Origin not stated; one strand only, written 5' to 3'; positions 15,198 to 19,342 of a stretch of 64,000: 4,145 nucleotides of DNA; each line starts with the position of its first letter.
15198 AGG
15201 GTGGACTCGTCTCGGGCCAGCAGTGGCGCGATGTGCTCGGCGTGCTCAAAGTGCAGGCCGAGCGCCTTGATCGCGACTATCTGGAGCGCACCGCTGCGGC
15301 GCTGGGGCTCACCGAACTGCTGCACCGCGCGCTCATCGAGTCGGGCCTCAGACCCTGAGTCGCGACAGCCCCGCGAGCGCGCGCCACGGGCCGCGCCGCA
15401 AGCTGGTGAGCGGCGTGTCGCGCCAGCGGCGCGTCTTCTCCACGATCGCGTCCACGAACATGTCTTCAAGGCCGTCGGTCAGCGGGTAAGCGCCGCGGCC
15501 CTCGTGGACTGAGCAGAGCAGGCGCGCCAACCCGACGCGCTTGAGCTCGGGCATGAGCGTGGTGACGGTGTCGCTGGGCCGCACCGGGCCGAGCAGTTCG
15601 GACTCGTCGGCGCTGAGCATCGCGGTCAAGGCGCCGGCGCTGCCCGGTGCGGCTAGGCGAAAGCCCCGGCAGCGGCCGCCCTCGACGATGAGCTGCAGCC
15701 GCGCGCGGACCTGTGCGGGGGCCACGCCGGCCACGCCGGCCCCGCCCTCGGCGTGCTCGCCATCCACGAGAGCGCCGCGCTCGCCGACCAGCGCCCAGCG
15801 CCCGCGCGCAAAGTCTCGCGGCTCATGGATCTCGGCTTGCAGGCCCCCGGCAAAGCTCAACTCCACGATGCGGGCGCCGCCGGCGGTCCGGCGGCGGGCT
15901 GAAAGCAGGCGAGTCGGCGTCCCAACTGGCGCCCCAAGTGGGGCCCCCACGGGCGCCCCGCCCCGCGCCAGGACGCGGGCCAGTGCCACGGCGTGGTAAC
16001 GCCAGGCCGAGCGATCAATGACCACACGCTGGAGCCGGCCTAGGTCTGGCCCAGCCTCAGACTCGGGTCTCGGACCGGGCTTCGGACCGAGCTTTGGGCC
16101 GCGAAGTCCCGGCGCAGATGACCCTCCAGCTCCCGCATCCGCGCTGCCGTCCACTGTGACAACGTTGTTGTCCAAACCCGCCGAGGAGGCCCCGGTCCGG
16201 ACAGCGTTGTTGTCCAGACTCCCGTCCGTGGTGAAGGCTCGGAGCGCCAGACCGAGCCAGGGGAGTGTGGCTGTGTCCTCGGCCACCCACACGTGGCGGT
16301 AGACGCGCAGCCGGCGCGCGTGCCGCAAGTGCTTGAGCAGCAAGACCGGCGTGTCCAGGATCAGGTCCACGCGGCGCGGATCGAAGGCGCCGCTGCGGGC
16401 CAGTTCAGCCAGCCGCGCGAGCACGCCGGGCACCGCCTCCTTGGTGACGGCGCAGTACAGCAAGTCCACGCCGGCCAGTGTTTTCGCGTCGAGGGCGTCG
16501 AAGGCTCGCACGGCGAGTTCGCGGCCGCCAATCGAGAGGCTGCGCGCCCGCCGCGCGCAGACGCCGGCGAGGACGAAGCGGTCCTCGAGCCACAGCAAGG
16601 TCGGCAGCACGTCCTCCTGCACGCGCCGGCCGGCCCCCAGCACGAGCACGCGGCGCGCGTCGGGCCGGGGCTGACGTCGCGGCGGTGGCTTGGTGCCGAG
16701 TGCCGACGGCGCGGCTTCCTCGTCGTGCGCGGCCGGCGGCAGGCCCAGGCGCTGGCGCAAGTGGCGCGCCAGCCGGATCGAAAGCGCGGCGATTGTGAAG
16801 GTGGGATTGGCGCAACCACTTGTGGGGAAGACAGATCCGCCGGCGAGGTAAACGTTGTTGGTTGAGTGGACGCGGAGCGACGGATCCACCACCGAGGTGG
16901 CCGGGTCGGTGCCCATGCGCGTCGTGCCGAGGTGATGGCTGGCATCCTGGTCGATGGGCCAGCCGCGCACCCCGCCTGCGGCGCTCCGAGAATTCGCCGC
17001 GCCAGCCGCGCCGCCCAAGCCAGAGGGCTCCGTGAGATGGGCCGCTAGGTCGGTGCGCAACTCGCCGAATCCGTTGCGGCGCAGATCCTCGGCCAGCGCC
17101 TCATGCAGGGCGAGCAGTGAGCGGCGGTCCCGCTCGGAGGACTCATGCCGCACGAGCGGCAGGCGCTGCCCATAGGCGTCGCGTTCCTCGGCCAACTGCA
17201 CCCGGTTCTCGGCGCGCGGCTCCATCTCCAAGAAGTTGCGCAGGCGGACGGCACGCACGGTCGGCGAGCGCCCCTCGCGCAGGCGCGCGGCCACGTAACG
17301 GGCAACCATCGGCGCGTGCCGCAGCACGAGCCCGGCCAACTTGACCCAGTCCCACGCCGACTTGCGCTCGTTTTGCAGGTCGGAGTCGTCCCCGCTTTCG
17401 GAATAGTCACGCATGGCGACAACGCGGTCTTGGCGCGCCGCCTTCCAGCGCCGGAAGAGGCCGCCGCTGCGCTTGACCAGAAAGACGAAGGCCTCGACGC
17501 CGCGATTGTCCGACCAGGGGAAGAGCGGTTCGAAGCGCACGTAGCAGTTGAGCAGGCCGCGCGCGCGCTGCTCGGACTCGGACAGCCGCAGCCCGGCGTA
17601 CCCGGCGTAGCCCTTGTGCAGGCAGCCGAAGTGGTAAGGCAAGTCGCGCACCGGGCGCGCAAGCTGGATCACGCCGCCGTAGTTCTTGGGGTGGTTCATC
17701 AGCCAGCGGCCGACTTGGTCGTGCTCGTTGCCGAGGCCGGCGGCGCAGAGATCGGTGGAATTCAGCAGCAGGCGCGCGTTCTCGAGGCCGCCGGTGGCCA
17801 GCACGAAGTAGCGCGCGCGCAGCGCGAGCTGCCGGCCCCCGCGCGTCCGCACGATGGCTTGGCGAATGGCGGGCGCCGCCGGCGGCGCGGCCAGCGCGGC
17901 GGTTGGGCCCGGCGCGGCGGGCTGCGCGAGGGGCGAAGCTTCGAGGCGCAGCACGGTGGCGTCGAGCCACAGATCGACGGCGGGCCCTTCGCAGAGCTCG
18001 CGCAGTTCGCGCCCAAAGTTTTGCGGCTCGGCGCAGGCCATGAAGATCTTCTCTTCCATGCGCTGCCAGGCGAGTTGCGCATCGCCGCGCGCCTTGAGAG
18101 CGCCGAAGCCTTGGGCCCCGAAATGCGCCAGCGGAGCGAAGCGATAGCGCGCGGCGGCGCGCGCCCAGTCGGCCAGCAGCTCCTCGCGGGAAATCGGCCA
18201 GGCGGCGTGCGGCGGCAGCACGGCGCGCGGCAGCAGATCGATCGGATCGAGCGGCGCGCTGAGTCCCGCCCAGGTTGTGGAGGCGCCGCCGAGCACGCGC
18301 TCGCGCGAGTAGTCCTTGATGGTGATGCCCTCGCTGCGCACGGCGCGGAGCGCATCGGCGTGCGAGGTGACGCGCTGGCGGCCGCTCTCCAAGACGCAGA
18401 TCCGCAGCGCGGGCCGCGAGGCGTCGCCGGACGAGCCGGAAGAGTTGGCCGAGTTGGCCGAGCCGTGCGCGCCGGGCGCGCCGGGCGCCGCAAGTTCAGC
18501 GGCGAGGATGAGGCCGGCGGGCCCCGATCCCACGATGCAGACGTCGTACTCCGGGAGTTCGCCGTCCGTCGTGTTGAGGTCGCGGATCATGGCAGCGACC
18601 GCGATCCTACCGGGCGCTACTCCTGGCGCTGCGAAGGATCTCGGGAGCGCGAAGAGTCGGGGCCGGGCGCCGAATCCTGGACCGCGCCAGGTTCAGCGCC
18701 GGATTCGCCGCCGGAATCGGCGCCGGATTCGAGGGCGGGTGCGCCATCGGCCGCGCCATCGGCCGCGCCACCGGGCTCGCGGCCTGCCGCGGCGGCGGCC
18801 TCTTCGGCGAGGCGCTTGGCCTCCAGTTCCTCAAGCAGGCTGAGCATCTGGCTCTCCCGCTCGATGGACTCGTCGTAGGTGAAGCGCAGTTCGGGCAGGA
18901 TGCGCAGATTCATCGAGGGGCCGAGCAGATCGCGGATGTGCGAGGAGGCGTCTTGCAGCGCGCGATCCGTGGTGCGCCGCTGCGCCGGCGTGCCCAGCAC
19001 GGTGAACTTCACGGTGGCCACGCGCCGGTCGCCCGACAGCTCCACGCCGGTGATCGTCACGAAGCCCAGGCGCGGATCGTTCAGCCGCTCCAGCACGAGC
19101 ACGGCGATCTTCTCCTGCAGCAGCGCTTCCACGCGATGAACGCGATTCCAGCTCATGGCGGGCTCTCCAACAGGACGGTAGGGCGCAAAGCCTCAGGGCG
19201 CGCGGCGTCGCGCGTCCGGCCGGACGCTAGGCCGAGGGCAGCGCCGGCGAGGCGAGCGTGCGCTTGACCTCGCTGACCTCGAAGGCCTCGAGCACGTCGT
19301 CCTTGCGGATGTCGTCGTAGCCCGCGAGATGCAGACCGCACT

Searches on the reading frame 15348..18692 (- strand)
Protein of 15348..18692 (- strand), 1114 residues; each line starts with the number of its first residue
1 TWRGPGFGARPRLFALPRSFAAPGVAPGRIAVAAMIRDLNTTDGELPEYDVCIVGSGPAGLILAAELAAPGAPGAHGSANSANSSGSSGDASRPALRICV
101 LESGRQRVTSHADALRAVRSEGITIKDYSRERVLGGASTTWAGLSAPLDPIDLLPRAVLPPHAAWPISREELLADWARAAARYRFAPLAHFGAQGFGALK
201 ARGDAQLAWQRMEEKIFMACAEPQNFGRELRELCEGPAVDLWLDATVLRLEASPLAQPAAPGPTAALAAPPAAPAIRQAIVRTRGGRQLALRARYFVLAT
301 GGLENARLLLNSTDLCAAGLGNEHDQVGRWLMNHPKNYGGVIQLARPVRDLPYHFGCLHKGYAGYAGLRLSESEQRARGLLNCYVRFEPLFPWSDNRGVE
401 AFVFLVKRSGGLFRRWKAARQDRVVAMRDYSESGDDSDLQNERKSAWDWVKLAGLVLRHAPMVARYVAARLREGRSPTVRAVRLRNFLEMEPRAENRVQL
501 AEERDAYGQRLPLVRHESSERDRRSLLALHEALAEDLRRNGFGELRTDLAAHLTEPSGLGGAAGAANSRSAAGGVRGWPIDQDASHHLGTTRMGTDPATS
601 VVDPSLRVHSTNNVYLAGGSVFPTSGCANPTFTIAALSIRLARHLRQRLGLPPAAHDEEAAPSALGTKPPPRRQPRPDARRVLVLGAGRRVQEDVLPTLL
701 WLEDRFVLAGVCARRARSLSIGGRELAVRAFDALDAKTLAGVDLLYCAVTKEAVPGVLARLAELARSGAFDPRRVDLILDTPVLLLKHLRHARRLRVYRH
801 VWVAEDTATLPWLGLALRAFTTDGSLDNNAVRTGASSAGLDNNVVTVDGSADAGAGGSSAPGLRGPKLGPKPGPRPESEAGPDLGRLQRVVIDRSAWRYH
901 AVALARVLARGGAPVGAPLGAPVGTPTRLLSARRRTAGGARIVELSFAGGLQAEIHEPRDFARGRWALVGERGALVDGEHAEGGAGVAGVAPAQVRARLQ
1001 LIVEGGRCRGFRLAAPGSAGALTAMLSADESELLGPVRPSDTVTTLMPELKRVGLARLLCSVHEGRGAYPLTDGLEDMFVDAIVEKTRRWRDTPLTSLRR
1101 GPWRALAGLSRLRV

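Call 33: search_protein_families(library=pfam, proteins=[window:15348-18692:-], max_evalue=0.0001)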
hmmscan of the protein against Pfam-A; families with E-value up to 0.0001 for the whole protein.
window:15348-18692:- (1114 aa): 1 family
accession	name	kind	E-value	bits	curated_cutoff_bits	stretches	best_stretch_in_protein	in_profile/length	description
PF05199.19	GMC_oxred_C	-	2.5e-23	83.6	24.6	1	492-637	1-138/139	GMC oxidoreductase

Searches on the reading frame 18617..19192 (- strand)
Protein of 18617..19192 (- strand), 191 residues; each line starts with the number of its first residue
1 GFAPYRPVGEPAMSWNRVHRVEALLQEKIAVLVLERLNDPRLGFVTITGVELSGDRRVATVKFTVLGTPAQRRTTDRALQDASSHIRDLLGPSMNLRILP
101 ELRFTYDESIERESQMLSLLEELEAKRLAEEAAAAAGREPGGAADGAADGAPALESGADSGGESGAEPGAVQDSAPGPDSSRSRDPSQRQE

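Call 33: search_protein_families(library=pfam, proteins=[window:18617-19192:-], max_evalue=0.0001)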
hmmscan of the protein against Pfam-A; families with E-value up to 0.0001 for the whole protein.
window:18617-19192:- (191 aa): 1 family
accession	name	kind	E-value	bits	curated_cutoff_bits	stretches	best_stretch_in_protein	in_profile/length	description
PF02033.23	RBFA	-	8e-26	90.8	34.7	1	17-120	1-105/105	Ribosome-binding factor A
